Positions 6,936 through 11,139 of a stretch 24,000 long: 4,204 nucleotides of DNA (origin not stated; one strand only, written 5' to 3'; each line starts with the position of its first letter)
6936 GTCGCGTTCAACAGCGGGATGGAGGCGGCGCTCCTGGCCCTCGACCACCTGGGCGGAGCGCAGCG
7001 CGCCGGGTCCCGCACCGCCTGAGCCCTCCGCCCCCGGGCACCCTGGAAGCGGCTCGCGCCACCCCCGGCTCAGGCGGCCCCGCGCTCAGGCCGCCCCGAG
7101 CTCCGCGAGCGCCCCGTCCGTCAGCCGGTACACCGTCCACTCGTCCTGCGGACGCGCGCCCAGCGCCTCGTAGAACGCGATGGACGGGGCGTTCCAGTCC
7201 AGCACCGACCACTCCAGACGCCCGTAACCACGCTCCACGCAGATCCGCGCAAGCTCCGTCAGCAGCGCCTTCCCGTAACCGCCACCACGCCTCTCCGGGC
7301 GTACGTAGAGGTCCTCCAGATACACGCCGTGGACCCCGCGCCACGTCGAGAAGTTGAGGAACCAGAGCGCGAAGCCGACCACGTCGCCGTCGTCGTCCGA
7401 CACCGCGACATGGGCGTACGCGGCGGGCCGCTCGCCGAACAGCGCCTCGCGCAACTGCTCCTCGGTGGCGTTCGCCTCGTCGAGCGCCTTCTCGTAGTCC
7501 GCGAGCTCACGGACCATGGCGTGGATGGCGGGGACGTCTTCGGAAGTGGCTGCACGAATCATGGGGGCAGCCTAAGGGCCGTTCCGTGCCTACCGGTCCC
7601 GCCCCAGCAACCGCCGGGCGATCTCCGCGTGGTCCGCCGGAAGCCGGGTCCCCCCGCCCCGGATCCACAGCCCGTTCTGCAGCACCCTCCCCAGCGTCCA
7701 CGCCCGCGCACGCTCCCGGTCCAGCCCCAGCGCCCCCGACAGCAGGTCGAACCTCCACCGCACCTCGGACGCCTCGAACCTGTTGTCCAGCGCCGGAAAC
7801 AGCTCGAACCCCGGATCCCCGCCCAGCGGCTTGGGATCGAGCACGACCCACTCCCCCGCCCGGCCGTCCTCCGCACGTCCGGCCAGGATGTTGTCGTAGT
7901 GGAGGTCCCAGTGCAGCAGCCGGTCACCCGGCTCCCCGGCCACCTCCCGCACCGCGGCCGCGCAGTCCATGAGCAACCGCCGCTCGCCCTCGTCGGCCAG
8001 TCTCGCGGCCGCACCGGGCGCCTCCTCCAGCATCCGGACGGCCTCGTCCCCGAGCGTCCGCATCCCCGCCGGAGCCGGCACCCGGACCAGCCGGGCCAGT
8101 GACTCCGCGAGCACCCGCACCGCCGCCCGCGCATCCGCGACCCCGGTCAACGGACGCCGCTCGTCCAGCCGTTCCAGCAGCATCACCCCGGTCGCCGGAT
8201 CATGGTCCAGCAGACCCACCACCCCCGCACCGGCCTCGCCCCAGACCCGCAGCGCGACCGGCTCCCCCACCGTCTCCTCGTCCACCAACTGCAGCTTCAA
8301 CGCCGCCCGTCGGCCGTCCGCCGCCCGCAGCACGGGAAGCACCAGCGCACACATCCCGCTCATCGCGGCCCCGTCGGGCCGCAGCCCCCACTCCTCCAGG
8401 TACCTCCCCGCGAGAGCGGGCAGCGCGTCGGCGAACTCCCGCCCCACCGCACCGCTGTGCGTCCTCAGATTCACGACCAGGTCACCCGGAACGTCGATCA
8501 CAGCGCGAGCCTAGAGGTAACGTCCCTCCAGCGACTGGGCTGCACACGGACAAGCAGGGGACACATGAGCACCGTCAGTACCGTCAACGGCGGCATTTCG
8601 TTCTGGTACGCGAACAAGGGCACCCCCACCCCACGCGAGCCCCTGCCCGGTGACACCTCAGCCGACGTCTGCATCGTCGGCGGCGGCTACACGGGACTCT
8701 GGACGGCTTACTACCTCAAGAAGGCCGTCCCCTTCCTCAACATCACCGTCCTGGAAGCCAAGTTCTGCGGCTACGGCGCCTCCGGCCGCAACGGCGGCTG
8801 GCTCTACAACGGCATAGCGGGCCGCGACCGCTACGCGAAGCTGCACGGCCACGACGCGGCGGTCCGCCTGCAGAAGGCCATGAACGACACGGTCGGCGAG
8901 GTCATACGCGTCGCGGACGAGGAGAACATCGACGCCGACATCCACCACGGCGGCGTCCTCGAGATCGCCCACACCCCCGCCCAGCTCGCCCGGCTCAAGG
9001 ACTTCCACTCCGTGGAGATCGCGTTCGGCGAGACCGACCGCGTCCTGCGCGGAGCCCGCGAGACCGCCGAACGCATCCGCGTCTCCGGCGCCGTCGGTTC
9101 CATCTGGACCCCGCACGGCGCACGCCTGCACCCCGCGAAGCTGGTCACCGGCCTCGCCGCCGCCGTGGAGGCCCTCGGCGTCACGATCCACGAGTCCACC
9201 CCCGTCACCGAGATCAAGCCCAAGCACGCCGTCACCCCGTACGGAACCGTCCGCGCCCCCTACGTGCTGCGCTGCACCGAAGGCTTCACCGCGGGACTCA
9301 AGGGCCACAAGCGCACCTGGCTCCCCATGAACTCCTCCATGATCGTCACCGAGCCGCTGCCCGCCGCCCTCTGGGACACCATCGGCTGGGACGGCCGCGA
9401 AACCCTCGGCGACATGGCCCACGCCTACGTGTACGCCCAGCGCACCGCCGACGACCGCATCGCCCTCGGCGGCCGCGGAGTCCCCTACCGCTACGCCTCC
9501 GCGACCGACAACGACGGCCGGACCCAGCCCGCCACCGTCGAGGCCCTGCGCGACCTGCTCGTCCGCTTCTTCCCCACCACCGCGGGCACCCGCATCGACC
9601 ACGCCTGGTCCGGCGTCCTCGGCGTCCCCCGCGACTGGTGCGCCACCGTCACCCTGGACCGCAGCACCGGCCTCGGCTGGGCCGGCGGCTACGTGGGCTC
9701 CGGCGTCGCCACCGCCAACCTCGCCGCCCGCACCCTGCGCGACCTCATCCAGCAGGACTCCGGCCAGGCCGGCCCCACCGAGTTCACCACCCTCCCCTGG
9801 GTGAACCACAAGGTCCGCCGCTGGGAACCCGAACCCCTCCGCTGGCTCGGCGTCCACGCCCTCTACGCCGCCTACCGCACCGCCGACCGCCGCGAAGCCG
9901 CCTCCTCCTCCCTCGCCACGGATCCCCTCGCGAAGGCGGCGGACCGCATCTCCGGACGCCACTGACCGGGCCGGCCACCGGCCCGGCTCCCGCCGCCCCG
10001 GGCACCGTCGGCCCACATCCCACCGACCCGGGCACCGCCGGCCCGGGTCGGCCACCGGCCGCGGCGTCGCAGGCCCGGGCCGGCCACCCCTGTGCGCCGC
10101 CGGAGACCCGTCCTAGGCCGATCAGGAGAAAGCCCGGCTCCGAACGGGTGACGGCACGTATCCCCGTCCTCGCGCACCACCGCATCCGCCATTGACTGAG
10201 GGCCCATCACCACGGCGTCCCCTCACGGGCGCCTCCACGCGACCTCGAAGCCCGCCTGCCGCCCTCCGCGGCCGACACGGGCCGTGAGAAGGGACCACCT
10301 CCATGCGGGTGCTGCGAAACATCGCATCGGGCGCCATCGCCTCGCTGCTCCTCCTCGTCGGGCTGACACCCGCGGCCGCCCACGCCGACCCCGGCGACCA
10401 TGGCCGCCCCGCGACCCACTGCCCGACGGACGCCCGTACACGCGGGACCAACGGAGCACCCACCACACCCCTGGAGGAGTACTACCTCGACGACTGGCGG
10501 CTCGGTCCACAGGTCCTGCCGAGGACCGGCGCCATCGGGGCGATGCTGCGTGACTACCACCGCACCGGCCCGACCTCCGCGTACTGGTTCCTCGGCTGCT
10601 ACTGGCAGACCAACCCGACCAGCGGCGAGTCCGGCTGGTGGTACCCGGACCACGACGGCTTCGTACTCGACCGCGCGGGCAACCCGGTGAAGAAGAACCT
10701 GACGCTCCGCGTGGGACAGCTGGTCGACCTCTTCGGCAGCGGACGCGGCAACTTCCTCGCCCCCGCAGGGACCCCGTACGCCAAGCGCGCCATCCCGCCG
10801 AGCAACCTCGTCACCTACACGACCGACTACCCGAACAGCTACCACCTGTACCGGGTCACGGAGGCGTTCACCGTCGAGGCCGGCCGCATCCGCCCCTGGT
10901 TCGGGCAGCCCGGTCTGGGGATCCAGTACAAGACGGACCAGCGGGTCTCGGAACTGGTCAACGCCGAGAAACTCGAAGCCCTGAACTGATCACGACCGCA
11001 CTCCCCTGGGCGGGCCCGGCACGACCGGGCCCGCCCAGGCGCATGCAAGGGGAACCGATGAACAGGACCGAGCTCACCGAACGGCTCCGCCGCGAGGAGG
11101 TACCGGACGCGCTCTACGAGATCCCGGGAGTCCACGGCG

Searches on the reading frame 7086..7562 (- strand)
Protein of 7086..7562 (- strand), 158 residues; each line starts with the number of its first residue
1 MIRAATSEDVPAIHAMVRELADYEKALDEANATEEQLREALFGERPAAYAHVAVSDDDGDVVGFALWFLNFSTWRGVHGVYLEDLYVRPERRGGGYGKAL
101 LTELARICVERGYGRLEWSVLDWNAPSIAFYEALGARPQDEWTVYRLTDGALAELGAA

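Call 15: search_protein_families(library=pfam, proteins=[window:7086-7562:-], max_evalue=0.001)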
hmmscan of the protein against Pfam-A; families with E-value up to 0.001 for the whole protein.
window:7086-7562:- (158 aa): 6 families
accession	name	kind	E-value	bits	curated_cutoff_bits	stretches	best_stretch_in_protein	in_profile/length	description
PF00583.31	Acetyltransf_1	-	1.6e-19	70.7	20.7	1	34-135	16-115/116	Acetyltransferase (GNAT) family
PF13508.13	Acetyltransf_7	-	1.2e-11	45.2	27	1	50-135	3-81/84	Acetyltransferase (GNAT) domain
PF13302.13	Acetyltransf_3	-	4.4e-07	31.1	25.4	1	2-137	4-138/138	Acetyltransferase (GNAT) domain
PF08445.16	FR47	-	8.2e-07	29.4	22.1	1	81-139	23-80/86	FR47-like protein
PF13673.13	Acetyltransf_10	-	5.5e-05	23.6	23.6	1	47-137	28-108/128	Acetyltransferase (GNAT) domain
PF13480.13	Acetyltransf_6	-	0.0006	20.4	22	0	4-117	25-133/143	Acetyltransferase (GNAT) domain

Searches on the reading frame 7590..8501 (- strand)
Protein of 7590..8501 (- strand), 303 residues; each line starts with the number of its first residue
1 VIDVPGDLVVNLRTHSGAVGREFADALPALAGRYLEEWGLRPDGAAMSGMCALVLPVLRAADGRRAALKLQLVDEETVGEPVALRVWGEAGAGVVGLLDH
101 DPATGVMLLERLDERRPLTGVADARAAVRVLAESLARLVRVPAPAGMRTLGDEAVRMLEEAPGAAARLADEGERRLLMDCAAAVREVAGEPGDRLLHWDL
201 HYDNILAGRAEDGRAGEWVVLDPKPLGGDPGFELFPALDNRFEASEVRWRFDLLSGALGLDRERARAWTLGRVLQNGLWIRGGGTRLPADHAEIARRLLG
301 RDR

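Call 15: search_protein_families(library=pfam, proteins=[window:7590-8501:-], max_evalue=0.001)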
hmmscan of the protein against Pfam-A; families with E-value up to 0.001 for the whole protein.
window:7590-8501:- (303 aa): 1 family
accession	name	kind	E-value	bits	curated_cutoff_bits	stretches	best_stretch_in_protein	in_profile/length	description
PF04655.20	APH_6_hur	-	7.3e-25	88.2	27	1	38-282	2-250/252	Aminoglycoside/hydroxyurea antibiotic resistance kinase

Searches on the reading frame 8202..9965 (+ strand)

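Call 15: search_protein_families(library=pfam, proteins=[window:8202-9965:+], max_evalue=0.001)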
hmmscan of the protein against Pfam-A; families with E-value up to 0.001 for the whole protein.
window:8202-9965:+ (587 aa): 2 families
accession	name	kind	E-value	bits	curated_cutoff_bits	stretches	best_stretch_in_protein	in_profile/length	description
PF01266.30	DAO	-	9.6e-56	190.2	27.9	1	155-515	1-353/353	FAD dependent oxidoreductase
PF01946.23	Thi4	-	4e-06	26.7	26.2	1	153-210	17-72/235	Thi4 family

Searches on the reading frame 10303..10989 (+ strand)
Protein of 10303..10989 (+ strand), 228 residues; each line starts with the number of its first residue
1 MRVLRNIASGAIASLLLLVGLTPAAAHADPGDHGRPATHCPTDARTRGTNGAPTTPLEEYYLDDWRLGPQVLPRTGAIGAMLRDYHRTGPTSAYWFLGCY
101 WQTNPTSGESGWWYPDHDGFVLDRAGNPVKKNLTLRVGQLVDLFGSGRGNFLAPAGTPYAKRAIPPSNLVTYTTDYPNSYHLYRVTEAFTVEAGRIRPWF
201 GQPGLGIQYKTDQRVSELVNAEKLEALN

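Call 15: search_protein_families(library=pfam, proteins=[window:10303-10989:+], max_evalue=0.001)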
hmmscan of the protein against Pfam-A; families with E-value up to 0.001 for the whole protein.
window:10303-10989:+ (228 aa): 1 family
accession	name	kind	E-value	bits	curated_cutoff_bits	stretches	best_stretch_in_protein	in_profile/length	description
PF14021.12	TNT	-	4.6e-31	107.5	27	1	134-226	1-87/88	Tuberculosis necrotizing toxin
